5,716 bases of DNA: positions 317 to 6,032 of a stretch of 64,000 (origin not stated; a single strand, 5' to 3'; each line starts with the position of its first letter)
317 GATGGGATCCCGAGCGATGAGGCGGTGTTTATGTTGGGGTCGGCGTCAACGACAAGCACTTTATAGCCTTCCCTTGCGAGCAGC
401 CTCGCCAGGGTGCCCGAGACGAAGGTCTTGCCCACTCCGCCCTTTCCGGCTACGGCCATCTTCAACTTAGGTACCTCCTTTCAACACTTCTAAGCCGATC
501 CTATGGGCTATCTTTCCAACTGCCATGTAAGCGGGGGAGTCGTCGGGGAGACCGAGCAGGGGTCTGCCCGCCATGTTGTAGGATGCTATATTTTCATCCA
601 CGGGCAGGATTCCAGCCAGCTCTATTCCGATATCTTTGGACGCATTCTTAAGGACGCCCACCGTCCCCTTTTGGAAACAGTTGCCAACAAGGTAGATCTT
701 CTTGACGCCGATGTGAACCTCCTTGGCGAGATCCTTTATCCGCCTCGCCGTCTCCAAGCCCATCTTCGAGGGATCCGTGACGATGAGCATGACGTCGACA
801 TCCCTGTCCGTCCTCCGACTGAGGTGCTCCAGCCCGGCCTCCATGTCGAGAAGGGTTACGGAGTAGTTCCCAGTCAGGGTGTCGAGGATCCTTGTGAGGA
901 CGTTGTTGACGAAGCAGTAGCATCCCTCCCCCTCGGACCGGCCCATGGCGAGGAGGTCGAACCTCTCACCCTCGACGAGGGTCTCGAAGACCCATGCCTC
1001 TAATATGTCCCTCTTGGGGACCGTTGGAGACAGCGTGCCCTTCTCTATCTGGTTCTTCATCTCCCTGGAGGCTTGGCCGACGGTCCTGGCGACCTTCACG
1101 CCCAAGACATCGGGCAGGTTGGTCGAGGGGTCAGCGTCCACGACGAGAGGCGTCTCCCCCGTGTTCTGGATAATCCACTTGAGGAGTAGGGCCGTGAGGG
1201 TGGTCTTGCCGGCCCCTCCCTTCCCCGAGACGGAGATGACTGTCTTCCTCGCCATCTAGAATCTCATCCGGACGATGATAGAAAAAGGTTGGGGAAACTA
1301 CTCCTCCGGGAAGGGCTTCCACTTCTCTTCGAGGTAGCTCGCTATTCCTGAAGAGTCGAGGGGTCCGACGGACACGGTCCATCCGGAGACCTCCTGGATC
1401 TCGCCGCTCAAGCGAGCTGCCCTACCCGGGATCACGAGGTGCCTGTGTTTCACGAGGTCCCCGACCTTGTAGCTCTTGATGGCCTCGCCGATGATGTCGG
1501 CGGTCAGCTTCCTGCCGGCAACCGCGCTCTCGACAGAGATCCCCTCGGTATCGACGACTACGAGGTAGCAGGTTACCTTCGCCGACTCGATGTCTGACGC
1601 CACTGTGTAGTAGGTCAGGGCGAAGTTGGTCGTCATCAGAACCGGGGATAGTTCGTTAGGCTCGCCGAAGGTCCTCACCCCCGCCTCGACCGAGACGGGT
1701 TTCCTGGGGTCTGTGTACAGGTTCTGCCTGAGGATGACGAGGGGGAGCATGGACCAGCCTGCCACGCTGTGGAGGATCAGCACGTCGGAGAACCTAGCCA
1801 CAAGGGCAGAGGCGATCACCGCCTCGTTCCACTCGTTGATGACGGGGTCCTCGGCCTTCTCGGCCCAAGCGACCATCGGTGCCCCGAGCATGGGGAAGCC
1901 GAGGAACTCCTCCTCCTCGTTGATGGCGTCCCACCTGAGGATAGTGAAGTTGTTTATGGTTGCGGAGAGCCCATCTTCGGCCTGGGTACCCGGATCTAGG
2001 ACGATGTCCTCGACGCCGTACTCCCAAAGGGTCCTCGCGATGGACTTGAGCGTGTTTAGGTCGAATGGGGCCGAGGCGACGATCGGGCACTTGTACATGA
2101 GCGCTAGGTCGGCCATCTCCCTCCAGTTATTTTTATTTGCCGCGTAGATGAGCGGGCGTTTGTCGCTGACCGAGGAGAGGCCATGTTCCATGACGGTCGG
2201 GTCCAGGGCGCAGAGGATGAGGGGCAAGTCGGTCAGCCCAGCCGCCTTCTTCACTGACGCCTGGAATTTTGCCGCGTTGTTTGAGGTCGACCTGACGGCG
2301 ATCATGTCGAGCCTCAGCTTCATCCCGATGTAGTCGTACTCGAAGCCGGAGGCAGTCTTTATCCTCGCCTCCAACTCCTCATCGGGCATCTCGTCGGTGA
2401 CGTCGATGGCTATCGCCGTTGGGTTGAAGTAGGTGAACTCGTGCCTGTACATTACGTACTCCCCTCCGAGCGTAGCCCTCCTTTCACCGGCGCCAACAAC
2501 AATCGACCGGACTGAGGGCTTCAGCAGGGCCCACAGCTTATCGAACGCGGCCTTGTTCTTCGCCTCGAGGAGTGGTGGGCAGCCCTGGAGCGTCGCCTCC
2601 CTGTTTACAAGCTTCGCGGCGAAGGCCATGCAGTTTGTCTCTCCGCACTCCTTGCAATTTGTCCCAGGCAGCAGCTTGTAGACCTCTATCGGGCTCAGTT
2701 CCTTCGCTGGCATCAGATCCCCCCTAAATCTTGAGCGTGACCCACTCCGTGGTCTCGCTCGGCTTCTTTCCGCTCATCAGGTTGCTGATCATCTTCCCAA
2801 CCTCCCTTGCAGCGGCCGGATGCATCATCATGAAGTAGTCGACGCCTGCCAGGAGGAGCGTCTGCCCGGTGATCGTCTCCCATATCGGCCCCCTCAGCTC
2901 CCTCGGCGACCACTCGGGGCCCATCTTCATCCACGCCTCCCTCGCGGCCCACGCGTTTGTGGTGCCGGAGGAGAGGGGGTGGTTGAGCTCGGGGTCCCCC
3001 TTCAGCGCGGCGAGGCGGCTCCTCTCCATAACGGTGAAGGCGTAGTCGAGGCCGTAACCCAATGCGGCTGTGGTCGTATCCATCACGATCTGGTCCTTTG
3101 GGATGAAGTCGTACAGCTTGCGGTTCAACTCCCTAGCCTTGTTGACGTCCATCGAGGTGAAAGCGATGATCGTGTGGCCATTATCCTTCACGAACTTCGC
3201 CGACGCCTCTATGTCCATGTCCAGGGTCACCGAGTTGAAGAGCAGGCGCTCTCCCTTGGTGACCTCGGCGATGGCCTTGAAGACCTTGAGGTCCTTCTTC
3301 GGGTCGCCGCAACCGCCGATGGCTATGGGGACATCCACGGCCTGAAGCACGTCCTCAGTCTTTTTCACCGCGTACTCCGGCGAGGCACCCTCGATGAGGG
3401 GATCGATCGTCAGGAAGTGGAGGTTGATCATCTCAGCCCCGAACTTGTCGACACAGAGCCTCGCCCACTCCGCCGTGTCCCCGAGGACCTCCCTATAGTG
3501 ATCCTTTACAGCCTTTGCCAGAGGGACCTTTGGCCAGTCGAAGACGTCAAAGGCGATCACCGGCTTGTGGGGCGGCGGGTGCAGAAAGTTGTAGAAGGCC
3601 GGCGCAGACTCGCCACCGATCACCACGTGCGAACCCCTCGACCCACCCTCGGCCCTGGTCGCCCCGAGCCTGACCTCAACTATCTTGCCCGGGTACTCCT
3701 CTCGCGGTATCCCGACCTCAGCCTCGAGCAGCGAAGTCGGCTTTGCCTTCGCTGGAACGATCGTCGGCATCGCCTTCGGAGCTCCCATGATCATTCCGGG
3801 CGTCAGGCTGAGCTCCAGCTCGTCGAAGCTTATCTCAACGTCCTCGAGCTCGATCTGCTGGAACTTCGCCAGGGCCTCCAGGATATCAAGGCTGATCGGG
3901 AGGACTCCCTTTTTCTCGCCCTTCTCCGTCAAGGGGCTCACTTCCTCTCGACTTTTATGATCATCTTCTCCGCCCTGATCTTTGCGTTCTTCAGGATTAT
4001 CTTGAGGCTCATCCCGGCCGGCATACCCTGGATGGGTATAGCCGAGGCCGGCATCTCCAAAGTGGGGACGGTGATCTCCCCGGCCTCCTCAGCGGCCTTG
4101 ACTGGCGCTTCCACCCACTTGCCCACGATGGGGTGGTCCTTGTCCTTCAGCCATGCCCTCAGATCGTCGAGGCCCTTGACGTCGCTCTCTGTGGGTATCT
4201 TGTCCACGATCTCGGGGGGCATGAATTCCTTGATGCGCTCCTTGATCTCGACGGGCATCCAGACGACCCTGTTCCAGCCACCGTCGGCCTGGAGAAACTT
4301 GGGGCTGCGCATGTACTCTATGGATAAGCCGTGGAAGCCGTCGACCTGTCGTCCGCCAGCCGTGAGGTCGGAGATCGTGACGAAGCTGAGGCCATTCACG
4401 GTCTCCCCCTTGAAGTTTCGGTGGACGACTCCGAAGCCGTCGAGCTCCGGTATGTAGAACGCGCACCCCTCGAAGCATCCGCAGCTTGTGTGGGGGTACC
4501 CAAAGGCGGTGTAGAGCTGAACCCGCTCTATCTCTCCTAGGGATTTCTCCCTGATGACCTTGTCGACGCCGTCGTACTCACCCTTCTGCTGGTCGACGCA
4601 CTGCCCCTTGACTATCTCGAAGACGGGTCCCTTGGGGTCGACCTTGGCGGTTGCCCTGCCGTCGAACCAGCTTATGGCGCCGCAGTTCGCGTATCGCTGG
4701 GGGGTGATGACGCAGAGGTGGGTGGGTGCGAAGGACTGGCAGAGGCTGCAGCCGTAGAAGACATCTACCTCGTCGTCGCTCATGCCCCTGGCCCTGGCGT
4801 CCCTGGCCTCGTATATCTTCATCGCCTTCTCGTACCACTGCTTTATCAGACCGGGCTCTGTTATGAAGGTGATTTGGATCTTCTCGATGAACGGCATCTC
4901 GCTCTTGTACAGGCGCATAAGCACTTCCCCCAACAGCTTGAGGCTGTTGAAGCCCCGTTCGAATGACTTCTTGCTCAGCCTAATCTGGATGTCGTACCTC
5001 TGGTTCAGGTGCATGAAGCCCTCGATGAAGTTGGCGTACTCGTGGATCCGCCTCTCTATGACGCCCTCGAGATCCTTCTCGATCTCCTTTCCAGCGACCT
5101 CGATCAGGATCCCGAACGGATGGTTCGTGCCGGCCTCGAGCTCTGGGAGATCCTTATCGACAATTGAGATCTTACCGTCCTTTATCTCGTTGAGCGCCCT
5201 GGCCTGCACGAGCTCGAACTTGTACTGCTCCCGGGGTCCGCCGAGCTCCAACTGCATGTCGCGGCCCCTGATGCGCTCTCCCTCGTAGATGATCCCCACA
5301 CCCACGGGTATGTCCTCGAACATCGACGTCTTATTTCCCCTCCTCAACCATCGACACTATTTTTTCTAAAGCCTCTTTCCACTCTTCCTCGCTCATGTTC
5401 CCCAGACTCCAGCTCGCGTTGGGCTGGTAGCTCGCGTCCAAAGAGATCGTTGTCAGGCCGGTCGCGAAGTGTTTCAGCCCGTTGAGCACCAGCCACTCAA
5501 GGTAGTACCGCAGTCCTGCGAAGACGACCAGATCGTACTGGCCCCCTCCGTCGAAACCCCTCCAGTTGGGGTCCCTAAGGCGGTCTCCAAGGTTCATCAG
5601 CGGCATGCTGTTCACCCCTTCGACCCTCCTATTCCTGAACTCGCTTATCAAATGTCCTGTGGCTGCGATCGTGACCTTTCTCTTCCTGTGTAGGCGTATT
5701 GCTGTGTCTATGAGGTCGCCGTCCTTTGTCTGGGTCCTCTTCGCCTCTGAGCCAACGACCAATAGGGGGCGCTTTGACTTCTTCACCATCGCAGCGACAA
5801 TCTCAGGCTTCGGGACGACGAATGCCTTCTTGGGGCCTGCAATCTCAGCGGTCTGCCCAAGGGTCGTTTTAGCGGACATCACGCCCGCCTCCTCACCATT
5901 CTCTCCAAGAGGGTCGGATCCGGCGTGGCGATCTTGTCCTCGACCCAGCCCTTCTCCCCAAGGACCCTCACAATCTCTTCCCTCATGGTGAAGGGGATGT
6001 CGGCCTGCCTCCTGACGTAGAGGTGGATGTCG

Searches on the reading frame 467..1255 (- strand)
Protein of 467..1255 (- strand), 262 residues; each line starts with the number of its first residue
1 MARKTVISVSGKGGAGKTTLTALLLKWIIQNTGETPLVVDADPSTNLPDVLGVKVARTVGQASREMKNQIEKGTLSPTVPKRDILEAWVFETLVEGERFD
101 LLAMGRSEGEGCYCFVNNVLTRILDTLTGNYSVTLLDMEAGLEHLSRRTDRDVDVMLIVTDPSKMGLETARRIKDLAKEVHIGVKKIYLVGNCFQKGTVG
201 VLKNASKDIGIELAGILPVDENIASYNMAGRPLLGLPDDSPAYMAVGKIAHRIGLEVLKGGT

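Call 24: search_protein_families(library=pfam, proteins=[window:467-1255:-], max_evalue=0.00001)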
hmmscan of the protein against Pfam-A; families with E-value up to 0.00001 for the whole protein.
window:467-1255:- (262 aa): 4 families
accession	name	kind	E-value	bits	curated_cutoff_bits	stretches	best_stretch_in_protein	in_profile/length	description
PF01656.29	CbiA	-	1.7e-11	44.6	25.4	1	8-232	3-124/125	CobQ/CobB/MinD/ParA nucleotide binding domain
PF10609.15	ParA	-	6.4e-11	42.6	27.1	1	4-253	4-245/246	NUBPL iron-transfer P-loop NTPase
PF02374.21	ArsA_ATPase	-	1.2e-08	35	24.3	1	5-59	2-55/305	Anion-transporting ATPase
PF13614.12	AAA_31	-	2e-08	34.8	27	1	6-180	3-167/177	AAA domain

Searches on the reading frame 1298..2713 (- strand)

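Call 24: search_protein_families(library=pfam, proteins=[window:1298-2713:-], max_evalue=0.00001)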
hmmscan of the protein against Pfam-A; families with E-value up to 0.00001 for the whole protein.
window:1298-2713:- (471 aa): 2 families
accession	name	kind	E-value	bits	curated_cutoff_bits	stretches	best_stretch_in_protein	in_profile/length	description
PF03599.22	CdhD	-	2.7e-128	428.4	24.8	1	71-460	2-386/387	CO dehydrogenase/acetyl-CoA synthase delta subunit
PF04060.18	FeS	-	4.3e-14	52.4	23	1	15-47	1-33/33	Putative Fe-S cluster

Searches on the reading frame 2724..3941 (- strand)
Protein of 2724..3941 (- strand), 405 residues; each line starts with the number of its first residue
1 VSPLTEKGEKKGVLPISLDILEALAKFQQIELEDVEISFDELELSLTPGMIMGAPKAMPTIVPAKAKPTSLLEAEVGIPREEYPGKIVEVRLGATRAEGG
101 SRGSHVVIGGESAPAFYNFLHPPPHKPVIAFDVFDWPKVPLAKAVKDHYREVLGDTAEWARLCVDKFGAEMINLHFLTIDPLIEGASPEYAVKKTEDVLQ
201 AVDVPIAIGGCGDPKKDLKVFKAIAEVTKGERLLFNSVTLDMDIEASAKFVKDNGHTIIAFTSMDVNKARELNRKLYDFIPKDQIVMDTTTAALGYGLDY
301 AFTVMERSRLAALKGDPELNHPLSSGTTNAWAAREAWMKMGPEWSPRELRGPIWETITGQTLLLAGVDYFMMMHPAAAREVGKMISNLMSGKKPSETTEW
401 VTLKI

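Call 24: search_protein_families(library=pfam, proteins=[window:2724-3941:-], max_evalue=0.00001)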
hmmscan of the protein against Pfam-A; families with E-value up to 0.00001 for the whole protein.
window:2724-3941:- (405 aa): 1 family
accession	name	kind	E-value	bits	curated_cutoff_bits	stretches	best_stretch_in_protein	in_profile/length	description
PF03599.22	CdhD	-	7.3e-53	180.1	24.8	1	91-354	3-230/387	CO dehydrogenase/acetyl-CoA synthase delta subunit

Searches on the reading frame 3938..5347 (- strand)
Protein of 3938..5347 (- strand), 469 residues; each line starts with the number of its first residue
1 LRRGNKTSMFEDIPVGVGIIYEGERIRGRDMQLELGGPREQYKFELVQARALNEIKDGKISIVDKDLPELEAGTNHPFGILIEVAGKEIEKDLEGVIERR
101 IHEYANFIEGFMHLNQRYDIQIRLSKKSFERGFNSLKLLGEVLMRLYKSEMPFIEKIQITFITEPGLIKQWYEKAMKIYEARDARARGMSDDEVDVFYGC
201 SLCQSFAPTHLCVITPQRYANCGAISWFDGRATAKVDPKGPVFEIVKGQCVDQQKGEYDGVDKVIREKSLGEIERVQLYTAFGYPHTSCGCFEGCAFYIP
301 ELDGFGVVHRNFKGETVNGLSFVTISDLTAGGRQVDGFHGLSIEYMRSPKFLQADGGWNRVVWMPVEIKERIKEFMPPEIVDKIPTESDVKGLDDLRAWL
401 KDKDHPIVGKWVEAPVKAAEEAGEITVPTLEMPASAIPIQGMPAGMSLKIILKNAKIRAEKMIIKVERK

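Call 24: search_protein_families(library=pfam, proteins=[window:3938-5347:-], max_evalue=0.00001)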
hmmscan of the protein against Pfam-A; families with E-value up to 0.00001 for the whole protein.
window:3938-5347:- (469 aa): 2 families
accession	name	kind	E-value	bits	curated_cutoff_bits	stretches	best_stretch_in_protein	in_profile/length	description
PF19436.4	ACS_CODH_B_C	-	2.9e-76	256.7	25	1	179-408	1-239/245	ACS/CODH beta subunit C-terminal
PF03598.20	CdhC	-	2.4e-56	190.4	24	1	13-165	1-152/155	CO dehydrogenase/acetyl-CoA synthase complex beta subunit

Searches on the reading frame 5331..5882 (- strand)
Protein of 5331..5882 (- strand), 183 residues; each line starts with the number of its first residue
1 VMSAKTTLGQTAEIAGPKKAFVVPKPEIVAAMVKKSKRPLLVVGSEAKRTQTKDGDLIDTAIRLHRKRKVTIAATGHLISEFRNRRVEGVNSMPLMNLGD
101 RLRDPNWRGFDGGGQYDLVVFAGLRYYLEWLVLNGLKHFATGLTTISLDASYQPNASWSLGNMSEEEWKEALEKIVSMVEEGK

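Call 24: search_protein_families(library=pfam, proteins=[window:5331-5882:-], max_evalue=0.00001)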
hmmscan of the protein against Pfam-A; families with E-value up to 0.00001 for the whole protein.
window:5331-5882:- (183 aa): 1 family
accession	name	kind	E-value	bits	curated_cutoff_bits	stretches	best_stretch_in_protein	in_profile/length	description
PF02552.22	CO_dh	-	5.3e-29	101.6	21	1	10-176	9-168/168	CO dehydrogenase beta subunit/acetyl-CoA synthase epsilon subunit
